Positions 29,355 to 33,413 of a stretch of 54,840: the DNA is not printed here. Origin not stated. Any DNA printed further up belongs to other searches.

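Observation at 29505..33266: Helicase with three non-helicase add-ons: unknown 210-aa N-domain, roughly 200-aa coiled-coil insertion, HEPN-like C-terminus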

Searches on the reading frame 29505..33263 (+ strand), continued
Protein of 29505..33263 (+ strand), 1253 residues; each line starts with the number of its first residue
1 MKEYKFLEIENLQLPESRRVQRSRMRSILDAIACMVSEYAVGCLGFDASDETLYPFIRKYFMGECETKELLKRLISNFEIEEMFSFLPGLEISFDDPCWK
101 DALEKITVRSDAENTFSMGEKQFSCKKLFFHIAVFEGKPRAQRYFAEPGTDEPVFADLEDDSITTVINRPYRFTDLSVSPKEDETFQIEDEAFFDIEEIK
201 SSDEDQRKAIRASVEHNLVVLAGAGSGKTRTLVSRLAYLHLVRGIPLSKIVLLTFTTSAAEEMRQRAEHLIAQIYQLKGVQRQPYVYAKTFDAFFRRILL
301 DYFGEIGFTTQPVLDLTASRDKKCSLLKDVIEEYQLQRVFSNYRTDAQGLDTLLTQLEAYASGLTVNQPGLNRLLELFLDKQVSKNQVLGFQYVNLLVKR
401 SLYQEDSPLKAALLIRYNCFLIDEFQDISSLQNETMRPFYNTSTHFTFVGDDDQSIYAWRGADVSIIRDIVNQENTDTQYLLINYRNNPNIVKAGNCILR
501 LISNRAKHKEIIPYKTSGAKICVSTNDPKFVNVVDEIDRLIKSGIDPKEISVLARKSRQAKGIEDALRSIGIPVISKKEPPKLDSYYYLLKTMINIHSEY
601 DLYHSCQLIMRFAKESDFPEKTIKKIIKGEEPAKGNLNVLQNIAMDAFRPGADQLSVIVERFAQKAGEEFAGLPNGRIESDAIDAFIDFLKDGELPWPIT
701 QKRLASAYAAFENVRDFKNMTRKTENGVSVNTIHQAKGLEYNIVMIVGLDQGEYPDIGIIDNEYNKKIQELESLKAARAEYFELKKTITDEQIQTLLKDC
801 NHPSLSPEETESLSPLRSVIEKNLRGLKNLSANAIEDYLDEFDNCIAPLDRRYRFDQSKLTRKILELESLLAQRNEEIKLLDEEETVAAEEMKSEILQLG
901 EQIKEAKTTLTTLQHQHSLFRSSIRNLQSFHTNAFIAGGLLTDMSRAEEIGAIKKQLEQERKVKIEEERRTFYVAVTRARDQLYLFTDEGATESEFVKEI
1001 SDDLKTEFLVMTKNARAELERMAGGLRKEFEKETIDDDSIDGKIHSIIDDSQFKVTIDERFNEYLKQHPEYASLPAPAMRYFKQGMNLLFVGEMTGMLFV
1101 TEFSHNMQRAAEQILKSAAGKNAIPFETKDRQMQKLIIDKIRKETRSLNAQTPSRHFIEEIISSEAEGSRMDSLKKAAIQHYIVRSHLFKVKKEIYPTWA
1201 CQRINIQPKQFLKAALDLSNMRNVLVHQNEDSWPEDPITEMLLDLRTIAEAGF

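Call 17: find_encoding_contigs(protein=P0017, flank=8000, max_places=2)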
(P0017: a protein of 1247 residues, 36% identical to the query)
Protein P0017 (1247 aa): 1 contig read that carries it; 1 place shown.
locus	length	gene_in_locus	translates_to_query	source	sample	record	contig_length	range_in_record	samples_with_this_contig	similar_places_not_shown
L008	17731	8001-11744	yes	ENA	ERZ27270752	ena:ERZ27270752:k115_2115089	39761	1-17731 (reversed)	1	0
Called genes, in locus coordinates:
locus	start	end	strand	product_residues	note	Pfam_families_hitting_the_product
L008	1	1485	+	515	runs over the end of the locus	PF00485:PRK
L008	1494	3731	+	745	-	PF00580:UvrD-helicase, PF01443:Viral_helicase1 (faint), PF13245:AAA_19, PF13604:AAA_30 (faint), PF13361:UvrD_C, PF13538:UvrD_C_2, PF21196:PcrA_UvrD_tudor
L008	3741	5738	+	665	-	PF22745:Nlig-Ia, PF01653:DNA_ligase_aden, PF03120:OB_DNA_ligase, PF03119:DNA_ligase_ZBD, PF14520:HHH_5 (faint), PF12826:HHH_2, PF00533:BRCT, PF12738:PTCB-BRCT, +1 more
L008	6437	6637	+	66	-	-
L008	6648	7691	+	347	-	PF16473:Rv2179c-like (faint), PF00929:RNase_T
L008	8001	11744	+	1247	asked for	PF00580:UvrD-helicase, PF13245:AAA_19, PF13361:UvrD_C, PF13538:UvrD_C_2 (faint), PF13361:UvrD_C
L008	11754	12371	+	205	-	-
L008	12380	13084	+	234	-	-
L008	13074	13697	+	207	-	PF01966:HD (weak)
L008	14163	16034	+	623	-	-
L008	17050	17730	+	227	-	?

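Call 48: find_related_loci(query=A1, collection=genome_contigs, flank=8000)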
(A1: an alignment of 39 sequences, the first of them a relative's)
Query A1 (1253 aa) in genome_contigs; peptide patterns used: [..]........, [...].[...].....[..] (x = any residue, [..] = any of these).
600 stretches matched a pattern (row limit reached: there are more); 591 encode a relative of the query (tblastn E <= 1e-3); the best 80 are kept; 80 distinct loci.
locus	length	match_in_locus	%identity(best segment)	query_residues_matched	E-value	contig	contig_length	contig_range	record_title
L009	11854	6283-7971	27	203-758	3e-37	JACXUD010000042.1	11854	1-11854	MAG: Epsilonproteobacteria bacterium isolate DE12.003 scaffold_375, whole genome shotgun sequence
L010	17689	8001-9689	27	203-758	1e-37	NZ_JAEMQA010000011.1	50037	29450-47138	MAG: Sulfuricurvum sp. isolate 2016_B01_C_11 c_000000000044, whole genome shotgun sequence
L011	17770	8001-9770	27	190-763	2e-36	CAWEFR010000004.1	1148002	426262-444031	MAG: Terriglobia bacterium isolate MFD00991.bin.2.29 genome assembly, contig: contig_28014, whole genome shotgun sequenc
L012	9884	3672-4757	32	206-571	1e-35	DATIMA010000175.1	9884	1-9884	MAG TPA_asm: Bryobacteraceae bacterium isolate SMAG_U15758 k141_1558463, whole genome shotgun sequence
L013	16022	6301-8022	26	219-763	6e-36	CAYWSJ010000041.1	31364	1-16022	MAG TPA_asm: uncultured Bacteroidales bacterium isolate binchicken_co13_419 genome assembly, contig: NODE_1700_length_31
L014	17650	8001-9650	28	199-755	8e-35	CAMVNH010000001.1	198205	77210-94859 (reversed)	MAG TPA_asm: uncultured Candidatus Saccharibacteria bacterium isolate SRR8387714_bin.25_metaWRAP_v1.3_MAG genome assembl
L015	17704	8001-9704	27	206-755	2e-34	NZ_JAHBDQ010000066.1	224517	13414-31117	Pseudomonas sp. A-RE-19 NODE_6, whole genome shotgun sequence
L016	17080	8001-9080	31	206-573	2e-34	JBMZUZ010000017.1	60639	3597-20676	MAG: Pseudomonadales bacterium isolate ME_XS_2302_6_bin_3 ME_XS_2302_6_bin_3_16, whole genome shotgun sequence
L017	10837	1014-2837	26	199-772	2e-34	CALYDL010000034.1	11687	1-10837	MAG: Candidatus Gastranaerophilales bacterium isolate BRZ_MF__bin12 genome assembly, contig: BRZ_MF__NODE_6175_length_11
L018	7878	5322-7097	25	166-757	5e-34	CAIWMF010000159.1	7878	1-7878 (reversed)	MAG: uncultured Spartobacteria bacterium isolate Kiruna_bin-02438 genome assembly, contig: bin-02438:159/220, whole geno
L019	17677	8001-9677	26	206-752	2e-33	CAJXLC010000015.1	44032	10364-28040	MAG TPA_asm: uncultured proteobacterium isolate SRR4023291_bin.12_MetaBAT_v2.12.1_MAG genome assembly, contig: NODE_72_l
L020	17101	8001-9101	31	199-573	5e-33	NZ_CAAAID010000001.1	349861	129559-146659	Legionella nagasakiensis strain JCM 15315, whole genome shotgun sequence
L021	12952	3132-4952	26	204-801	6e-33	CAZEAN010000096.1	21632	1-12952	MAG TPA_asm: uncultured Isosphaeraceae bacterium isolate SRP128890_co1_113 genome assembly, contig: NODE_3956_length_216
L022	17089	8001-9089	30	205-573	7e-33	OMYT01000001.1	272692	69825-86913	uncultured Clostridiales bacterium isolate RUG095 genome assembly, contig: scaffold_1, whole genome shotgun sequence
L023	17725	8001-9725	26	206-755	1e-32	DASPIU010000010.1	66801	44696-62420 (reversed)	MAG TPA_asm: Stenotrophomonas sp. isolate SMAG_U11991 k141_114828, whole genome shotgun sequence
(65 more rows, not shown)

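Call 51: find_encoding_contigs(protein=P0022, flank=6000, max_places=3)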
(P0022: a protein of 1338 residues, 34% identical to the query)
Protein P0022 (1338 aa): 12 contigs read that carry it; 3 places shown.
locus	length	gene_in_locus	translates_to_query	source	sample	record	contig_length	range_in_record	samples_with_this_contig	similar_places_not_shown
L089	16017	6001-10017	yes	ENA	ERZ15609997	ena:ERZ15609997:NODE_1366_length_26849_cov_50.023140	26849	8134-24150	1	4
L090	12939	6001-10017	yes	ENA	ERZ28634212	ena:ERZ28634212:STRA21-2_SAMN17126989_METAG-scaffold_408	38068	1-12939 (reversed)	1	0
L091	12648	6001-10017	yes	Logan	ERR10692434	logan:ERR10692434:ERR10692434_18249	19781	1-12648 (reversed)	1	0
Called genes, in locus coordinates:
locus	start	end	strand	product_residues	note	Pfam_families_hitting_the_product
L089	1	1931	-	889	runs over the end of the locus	PF00580:UvrD-helicase, PF13245:AAA_19, PF13604:AAA_30 (faint), PF00580:UvrD-helicase, PF13361:UvrD_C, PF13538:UvrD_C_2 (faint), PF01396:Zn_ribbon_Top1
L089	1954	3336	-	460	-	PF13930:Endonuclea_NS_2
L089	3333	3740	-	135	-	-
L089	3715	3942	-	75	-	-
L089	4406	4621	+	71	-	-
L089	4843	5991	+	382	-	PF08238:Sel1 (faint), PF00929:RNase_T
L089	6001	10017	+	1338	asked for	PF00580:UvrD-helicase, PF13245:AAA_19, PF13361:UvrD_C, PF13538:UvrD_C_2 (faint)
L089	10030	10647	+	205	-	-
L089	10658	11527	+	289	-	-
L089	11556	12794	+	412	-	PF13306:LRR_5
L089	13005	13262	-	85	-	PF13730:HTH_36, PF09339:HTH_IclR (weak), PF13551:HTH_29 (faint)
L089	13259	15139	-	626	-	PF02534:T4SS-DNA_transf, PF10412:TrwB_AAD_bind, PF12696:TraG-D_C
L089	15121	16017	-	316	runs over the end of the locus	PF13154:DUF3991, PF13155:Toprim_2, PF13362:Toprim_3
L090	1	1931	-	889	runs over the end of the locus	PF00580:UvrD-helicase, PF13245:AAA_19, PF13604:AAA_30 (faint), PF00580:UvrD-helicase, PF13361:UvrD_C, PF13538:UvrD_C_2 (faint), PF01396:Zn_ribbon_Top1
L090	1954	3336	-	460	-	PF13930:Endonuclea_NS_2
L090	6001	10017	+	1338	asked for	PF00580:UvrD-helicase, PF13245:AAA_19, PF13361:UvrD_C, PF13538:UvrD_C_2 (faint)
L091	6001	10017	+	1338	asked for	PF00580:UvrD-helicase, PF13245:AAA_19, PF13361:UvrD_C, PF13538:UvrD_C_2 (faint)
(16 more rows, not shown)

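Call 52: find_encoding_contigs(protein=P0030, flank=6000, max_places=3)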
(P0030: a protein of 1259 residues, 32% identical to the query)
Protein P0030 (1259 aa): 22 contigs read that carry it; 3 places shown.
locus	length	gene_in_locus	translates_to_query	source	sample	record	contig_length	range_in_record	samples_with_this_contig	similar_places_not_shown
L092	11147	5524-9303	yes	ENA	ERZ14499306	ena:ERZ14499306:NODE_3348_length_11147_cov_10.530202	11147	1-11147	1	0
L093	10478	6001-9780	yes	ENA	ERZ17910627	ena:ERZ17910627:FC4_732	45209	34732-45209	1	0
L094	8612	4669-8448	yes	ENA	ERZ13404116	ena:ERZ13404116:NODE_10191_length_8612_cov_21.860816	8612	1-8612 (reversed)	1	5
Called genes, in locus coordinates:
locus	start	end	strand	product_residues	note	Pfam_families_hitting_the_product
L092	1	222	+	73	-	?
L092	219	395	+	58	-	-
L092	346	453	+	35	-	-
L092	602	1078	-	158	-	-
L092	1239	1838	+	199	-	-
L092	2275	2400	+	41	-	-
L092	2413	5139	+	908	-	PF13575:DUF4135, PF05147:LANC_like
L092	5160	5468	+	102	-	PF08797:HIRAN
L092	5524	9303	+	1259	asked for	PF13604:AAA_30 (faint), PF00580:UvrD-helicase, PF13245:AAA_19, PF13361:UvrD_C, PF13538:UvrD_C_2 (faint)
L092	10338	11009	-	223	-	-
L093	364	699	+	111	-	-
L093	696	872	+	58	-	-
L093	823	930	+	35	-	-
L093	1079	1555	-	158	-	-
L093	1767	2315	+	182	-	-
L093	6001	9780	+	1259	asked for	PF13604:AAA_30 (faint), PF00580:UvrD-helicase, PF13245:AAA_19, PF13361:UvrD_C, PF13538:UvrD_C_2 (faint)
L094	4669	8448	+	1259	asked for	PF13604:AAA_30 (faint), PF00580:UvrD-helicase, PF13245:AAA_19, PF13361:UvrD_C, PF13538:UvrD_C_2 (faint)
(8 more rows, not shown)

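Call 53: find_encoding_contigs(protein=P0046, flank=6000, max_places=2)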
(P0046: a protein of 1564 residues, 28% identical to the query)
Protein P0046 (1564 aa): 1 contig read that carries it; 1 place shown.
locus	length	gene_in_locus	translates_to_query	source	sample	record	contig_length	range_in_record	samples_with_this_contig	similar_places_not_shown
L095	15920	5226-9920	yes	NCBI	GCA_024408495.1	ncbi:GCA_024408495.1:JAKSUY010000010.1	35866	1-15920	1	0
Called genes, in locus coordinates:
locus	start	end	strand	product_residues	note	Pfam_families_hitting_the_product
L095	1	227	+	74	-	?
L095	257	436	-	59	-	-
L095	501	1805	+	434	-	-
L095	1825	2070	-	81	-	PF01527:HTH_Tnp_1 (weak)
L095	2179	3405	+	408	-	PF13173:AAA_14, PF13635:DUF4143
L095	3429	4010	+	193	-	PF19044:P-loop_TraG (weak)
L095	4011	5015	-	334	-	PF08797:HIRAN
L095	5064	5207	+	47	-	-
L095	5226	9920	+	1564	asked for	PF00580:UvrD-helicase, PF13245:AAA_19, PF13361:UvrD_C, PF13538:UvrD_C_2 (faint), PF00089:Trypsin, PF13365:Trypsin_2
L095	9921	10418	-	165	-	-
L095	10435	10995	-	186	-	PF00239:Resolvase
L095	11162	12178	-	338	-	PF19789:DUF6273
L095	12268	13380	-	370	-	-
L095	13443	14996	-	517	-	PF01745:IPT, PF01715:IPPT, PF00899:ThiF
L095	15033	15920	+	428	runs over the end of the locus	PF00291:PALP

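Call 61: find_encoding_contigs(protein=P0006, flank=6000, max_places=2)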
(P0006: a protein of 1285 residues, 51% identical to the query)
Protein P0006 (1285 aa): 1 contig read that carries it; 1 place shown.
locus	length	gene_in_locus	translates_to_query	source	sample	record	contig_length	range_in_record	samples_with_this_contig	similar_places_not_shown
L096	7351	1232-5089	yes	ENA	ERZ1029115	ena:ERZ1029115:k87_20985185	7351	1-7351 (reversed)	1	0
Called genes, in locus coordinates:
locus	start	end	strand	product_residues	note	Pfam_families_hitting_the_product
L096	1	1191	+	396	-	?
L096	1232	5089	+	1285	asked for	PF00580:UvrD-helicase, PF13245:AAA_19, PF13361:UvrD_C, PF13538:UvrD_C_2 (faint)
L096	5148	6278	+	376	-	PF13604:AAA_30 (weak), PF25199:nSTAND_NTPase5 (faint), PF00580:UvrD-helicase (faint), PF13245:AAA_19, PF01443:Viral_helicase1 (weak), PF09848:SLFN-g3_helicase (weak), PF13401:AAA_22 (faint)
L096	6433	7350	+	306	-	?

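Call 62: find_encoding_contigs(protein=P0012, flank=6000, max_places=2)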
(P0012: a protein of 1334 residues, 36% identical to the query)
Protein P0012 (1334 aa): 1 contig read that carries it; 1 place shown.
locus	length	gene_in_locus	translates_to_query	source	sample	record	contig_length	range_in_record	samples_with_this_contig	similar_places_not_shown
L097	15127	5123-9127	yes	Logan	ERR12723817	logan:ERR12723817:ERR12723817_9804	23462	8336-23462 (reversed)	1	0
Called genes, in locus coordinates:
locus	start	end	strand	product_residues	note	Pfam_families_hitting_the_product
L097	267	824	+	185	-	PF13384:HTH_23 (faint)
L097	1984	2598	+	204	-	-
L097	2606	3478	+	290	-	-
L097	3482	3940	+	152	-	-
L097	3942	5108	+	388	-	PF12773:DZR (weak), PF13240:Zn_Ribbon_1 (faint), PF08238:Sel1, PF00929:RNase_T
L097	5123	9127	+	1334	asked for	PF00580:UvrD-helicase, PF13245:AAA_19, PF13538:UvrD_C_2 (faint), PF13087:AAA_12 (faint), PF13361:UvrD_C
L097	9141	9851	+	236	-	-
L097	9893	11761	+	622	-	PF12773:DZR (faint), PF13240:Zn_Ribbon_1 (weak), PF13248:Zn_ribbon_3 (weak), PF13306:LRR_5, PF19789:DUF6273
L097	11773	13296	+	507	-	PF12773:DZR, PF13248:Zn_ribbon_3 (faint), PF13240:Zn_Ribbon_1 (weak), PF13306:LRR_5, PF13855:LRR_8 (faint), PF13306:LRR_5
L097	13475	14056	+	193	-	PF13248:Zn_ribbon_3 (faint)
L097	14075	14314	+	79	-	-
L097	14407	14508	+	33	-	-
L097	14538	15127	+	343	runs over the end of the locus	PF04055:Radical_SAM, PF13353:Fer4_12 (weak)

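Call 63: find_encoding_contigs(protein=P0042, flank=6000, max_places=2)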
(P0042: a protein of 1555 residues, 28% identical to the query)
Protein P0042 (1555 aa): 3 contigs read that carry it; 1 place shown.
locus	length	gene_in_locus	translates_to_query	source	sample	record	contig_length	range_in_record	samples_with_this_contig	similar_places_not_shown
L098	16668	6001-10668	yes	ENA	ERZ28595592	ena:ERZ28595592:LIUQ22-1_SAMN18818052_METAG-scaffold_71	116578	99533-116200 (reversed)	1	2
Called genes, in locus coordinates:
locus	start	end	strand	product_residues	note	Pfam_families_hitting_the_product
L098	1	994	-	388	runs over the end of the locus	PF10117:McrBC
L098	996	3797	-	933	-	PF28527:DUF8425, PF00004:AAA (faint), PF28530:DUF8426, PF07728:AAA_5, PF28529:McrB_lid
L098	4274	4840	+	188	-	PF01638:HxlR (faint)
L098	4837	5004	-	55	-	-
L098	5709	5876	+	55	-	-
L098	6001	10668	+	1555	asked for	PF00580:UvrD-helicase, PF13245:AAA_19, PF13361:UvrD_C, PF13538:UvrD_C_2 (faint), PF25296:Decapeptide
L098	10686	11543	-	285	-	PF19810:HFX_2341_N (faint), PF23400:CARF_Card1 (faint)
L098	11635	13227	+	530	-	PF00012:HSP70, PF06723:MreB_Mbl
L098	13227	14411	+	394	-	-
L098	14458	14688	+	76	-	-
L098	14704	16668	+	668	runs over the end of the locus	PF08238:Sel1 (weak)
